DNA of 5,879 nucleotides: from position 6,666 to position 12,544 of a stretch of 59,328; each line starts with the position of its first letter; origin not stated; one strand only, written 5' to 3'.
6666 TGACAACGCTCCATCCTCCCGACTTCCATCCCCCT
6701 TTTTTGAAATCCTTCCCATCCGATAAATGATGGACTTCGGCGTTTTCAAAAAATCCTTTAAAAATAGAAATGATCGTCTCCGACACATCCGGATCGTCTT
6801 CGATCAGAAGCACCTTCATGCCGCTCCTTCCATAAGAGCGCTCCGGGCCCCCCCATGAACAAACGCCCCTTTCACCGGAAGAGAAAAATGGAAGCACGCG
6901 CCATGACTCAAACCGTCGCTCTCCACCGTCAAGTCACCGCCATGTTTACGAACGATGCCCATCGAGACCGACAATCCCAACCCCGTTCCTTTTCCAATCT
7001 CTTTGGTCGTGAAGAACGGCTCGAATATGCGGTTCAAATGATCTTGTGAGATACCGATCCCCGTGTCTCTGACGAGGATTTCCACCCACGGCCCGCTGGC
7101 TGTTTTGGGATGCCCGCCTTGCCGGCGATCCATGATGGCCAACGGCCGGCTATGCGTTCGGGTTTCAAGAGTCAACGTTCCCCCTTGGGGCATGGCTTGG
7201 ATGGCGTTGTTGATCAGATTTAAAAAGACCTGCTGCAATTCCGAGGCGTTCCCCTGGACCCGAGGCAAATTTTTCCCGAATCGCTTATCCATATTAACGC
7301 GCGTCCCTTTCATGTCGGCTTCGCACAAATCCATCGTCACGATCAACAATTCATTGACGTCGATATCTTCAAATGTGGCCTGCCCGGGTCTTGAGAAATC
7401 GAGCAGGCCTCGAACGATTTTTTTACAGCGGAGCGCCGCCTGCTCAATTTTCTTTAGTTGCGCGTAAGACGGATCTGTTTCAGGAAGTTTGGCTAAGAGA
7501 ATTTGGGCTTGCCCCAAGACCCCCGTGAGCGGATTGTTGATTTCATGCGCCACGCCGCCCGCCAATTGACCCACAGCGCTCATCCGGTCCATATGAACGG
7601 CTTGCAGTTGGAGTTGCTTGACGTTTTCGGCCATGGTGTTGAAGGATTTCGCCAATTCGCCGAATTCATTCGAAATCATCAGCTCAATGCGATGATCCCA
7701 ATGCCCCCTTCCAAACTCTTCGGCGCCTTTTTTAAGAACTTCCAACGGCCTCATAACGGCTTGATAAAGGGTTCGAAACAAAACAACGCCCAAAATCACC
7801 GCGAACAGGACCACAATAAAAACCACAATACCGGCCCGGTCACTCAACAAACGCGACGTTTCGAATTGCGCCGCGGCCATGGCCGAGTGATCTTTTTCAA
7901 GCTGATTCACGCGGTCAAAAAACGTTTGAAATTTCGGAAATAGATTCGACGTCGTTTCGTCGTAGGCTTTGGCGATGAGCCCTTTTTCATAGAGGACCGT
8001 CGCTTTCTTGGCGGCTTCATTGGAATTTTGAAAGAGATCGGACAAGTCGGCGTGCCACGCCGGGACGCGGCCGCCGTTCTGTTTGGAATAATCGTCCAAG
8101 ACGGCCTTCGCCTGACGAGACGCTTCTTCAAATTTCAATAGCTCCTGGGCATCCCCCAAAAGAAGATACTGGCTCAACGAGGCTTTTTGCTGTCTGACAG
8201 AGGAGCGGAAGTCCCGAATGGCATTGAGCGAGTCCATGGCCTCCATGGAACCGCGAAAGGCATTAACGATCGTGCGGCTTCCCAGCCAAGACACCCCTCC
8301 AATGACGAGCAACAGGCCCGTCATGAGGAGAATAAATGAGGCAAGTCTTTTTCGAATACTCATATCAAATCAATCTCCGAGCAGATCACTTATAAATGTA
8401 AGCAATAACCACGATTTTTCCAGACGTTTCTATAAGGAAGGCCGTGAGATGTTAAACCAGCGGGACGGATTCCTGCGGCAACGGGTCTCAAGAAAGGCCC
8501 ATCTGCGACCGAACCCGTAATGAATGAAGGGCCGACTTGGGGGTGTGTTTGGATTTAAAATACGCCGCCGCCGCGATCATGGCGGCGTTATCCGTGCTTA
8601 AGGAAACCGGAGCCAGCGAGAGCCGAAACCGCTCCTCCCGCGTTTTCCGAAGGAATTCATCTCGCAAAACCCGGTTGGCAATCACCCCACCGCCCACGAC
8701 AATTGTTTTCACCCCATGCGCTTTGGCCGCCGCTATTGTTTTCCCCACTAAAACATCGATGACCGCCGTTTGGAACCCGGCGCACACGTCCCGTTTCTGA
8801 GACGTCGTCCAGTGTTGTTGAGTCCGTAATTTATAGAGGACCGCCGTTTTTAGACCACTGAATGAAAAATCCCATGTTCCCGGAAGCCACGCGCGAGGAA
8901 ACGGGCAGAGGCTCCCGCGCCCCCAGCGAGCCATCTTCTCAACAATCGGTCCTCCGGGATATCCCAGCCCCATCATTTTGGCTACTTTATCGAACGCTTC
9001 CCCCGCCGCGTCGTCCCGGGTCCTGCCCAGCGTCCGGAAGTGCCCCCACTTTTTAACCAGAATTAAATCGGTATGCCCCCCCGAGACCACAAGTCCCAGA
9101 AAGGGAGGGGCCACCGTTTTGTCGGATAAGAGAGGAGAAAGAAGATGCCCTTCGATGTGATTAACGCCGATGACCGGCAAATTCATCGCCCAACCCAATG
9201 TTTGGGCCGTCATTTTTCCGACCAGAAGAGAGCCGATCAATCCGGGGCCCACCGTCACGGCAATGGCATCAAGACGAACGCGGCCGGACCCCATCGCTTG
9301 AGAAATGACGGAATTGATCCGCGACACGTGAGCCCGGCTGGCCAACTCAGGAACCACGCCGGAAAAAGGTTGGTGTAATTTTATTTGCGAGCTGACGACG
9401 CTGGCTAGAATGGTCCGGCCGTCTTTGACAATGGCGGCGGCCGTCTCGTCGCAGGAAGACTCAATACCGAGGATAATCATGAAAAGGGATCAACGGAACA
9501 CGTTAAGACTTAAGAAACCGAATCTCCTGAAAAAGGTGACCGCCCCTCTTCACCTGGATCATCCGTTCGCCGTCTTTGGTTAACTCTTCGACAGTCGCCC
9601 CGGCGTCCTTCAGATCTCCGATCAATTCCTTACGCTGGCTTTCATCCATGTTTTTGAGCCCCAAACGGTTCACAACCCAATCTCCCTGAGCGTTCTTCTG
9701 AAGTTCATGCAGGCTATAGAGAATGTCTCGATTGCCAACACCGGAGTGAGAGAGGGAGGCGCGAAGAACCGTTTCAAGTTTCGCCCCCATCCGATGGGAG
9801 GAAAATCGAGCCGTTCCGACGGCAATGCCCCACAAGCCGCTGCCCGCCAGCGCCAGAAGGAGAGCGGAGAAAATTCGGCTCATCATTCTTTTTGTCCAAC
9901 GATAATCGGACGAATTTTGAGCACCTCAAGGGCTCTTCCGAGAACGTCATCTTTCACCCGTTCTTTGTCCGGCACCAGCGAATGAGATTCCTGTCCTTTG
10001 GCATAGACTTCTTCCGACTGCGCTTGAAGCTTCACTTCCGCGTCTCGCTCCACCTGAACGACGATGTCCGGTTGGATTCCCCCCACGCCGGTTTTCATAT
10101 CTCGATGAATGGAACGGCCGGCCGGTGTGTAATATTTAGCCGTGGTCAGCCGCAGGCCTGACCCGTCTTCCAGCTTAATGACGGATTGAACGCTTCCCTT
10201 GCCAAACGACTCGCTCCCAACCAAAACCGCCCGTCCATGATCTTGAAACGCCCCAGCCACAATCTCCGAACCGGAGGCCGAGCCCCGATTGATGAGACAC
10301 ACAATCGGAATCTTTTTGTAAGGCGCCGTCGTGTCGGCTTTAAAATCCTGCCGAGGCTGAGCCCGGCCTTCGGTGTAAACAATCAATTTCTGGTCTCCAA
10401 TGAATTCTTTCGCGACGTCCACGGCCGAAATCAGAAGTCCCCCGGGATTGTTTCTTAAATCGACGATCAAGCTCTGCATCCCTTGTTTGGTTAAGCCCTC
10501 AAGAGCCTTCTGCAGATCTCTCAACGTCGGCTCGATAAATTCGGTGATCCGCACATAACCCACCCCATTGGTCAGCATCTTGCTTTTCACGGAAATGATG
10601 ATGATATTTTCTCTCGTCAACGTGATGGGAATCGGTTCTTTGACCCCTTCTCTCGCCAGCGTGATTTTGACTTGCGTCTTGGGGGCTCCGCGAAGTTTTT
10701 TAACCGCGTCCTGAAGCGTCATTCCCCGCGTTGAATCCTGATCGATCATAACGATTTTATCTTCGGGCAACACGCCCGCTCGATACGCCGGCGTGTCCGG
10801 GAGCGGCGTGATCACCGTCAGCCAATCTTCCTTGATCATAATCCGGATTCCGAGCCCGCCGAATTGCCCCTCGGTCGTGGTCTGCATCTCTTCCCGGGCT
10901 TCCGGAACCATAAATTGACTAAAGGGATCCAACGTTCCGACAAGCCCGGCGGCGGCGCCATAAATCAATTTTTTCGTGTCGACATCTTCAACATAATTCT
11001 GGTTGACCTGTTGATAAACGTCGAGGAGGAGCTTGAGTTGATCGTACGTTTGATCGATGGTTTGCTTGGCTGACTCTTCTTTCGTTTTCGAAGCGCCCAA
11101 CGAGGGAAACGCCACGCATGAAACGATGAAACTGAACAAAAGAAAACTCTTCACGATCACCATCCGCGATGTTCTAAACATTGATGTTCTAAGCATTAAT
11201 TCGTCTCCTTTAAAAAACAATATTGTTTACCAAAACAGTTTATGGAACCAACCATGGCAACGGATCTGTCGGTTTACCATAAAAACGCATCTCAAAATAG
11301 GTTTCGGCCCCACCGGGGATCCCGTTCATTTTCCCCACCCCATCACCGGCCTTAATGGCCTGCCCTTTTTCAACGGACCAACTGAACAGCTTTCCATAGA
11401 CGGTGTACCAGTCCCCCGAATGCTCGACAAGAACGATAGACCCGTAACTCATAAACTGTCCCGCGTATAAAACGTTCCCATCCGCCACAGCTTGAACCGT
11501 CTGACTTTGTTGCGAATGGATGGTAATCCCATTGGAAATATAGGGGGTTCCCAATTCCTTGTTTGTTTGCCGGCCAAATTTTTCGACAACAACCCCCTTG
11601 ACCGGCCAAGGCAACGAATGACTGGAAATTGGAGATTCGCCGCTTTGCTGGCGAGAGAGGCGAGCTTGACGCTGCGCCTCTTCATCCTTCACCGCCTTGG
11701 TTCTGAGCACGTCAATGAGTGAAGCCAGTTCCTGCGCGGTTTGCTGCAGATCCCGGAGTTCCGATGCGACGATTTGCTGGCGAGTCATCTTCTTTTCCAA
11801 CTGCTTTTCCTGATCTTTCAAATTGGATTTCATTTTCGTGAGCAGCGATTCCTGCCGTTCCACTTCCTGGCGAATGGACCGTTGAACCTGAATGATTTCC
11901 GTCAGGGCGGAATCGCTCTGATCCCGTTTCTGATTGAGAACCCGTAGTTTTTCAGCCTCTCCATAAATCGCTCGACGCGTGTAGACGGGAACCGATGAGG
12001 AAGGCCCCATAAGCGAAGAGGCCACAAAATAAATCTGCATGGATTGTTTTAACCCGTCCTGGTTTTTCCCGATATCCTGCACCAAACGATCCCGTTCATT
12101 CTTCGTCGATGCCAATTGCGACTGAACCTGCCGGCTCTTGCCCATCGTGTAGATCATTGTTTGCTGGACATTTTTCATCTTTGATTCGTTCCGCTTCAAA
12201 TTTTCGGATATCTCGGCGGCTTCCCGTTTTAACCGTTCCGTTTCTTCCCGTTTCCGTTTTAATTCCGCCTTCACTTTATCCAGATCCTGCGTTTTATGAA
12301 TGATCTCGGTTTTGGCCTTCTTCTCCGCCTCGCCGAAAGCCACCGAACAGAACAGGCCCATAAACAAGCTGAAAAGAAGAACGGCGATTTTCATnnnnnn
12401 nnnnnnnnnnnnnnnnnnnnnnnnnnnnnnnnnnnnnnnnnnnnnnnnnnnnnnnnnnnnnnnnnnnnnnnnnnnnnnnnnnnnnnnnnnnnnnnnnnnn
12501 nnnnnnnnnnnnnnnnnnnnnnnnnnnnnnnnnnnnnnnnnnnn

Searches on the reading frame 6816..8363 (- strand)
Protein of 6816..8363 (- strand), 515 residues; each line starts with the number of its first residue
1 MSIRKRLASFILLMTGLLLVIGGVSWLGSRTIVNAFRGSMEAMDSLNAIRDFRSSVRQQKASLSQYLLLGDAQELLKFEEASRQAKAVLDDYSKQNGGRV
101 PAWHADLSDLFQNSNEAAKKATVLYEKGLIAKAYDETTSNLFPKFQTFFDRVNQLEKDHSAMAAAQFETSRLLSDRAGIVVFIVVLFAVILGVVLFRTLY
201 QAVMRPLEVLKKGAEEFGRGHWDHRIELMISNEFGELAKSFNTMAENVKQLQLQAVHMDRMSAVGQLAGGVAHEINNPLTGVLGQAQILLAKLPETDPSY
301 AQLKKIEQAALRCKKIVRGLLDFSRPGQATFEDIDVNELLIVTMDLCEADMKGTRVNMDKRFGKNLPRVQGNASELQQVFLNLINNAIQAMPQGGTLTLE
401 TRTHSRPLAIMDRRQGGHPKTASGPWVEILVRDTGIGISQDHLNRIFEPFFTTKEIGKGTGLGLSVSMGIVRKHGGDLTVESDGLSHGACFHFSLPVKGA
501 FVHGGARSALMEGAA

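Call 78: search_protein_families(library=pfam, proteins=[window:6816-8363:-], max_evalue=0.001)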
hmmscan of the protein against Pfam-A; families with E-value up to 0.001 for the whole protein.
window:6816-8363:- (515 aa): 5 families
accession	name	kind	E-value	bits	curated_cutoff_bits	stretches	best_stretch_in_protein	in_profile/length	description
PF02518.31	HATPase_c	-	4e-23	82.4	26.4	1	372-498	2-110/111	Histidine kinase-, DNA gyrase B-, and HSP90-like ATPase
PF00512.31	HisKA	-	7e-14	52.1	26.9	1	265-327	3-64/66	His Kinase A (phospho-acceptor) domain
PF00672.30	HAMP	-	2.5e-10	41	25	1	200-249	3-52/53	HAMP domain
PF12729.13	4HB_MCP_1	-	7.6e-05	22.8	27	1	1-155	2-162/181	Four helix bundle sensory module for signal transduction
PF02203.21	TarH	-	0.00017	22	25.2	1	1-157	5-171/177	Tar ligand binding domain homologue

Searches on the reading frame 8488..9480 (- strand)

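Call 78: search_protein_families(library=pfam, proteins=[window:8488-9480:-], max_evalue=0.001)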
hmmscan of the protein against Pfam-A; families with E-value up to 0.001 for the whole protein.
window:8488-9480:- (330 aa): 2 families
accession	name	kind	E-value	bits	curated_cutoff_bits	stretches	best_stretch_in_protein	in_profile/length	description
PF00814.31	TsaD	-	3.9e-83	279.6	24.8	1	23-303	1-263/264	tRNA N6-adenosine threonylcarbamoyltransferase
PF22521.2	HypF_C_2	-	1.3e-07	32.1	27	1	221-289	158-226/241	Carbamoyltransferase, Kae1-like Domain, second subdomain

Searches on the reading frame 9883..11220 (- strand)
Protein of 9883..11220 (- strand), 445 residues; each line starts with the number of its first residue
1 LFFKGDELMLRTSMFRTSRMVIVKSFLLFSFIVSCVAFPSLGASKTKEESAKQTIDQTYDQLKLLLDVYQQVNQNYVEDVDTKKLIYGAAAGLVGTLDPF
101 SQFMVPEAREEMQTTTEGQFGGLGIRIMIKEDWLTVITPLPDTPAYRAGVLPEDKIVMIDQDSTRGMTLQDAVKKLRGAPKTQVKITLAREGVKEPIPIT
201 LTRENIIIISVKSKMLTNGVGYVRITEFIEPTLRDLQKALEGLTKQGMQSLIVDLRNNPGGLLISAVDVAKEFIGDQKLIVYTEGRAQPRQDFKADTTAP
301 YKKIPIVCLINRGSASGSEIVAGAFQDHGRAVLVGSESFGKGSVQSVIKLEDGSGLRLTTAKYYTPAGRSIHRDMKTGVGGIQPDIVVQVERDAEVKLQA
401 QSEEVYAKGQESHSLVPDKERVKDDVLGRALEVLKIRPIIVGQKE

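Call 78: search_protein_families(library=pfam, proteins=[window:9883-11220:-], max_evalue=0.001)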
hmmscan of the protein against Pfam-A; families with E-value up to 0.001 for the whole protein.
window:9883-11220:- (445 aa): 5 families
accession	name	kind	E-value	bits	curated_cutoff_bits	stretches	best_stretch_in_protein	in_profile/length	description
PF03572.23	Peptidase_S41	-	1e-55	188.3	24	1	220-388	2-165/165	Peptidase family S41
PF17820.7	PDZ_6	-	1.4e-09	38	27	1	139-190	5-54/54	PDZ domain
PF22694.1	CtpB_N-like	-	1.5e-09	38.6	27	1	46-105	22-82/85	Activating protease CtpB N-terminal domain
PF00595.29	PDZ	-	1.4e-07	32.2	23.2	1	120-187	9-79/81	PDZ domain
PF13180.12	PDZ_2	-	3.4e-07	30.9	27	1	121-199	1-78/80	PDZ domain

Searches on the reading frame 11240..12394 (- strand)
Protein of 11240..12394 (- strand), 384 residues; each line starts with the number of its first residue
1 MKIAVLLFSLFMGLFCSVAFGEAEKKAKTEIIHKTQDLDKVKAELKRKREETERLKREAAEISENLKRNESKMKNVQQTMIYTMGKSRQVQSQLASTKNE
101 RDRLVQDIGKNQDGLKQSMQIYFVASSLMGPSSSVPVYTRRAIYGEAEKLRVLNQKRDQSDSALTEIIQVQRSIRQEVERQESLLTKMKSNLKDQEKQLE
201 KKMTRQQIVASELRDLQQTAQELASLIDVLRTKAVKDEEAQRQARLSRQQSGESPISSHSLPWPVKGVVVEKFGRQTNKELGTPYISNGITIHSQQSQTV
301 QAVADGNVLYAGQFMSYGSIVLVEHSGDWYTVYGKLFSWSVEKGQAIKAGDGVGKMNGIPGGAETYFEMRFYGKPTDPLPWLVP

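Call 78: search_protein_families(library=pfam, proteins=[window:11240-12394:-], max_evalue=0.001)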
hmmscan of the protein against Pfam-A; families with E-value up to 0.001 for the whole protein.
window:11240-12394:- (384 aa): 1 family
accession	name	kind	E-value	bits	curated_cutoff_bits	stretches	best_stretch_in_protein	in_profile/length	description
PF01551.29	Peptidase_M23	-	2.3e-18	66.6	28.7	1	287-378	3-96/96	Peptidase family M23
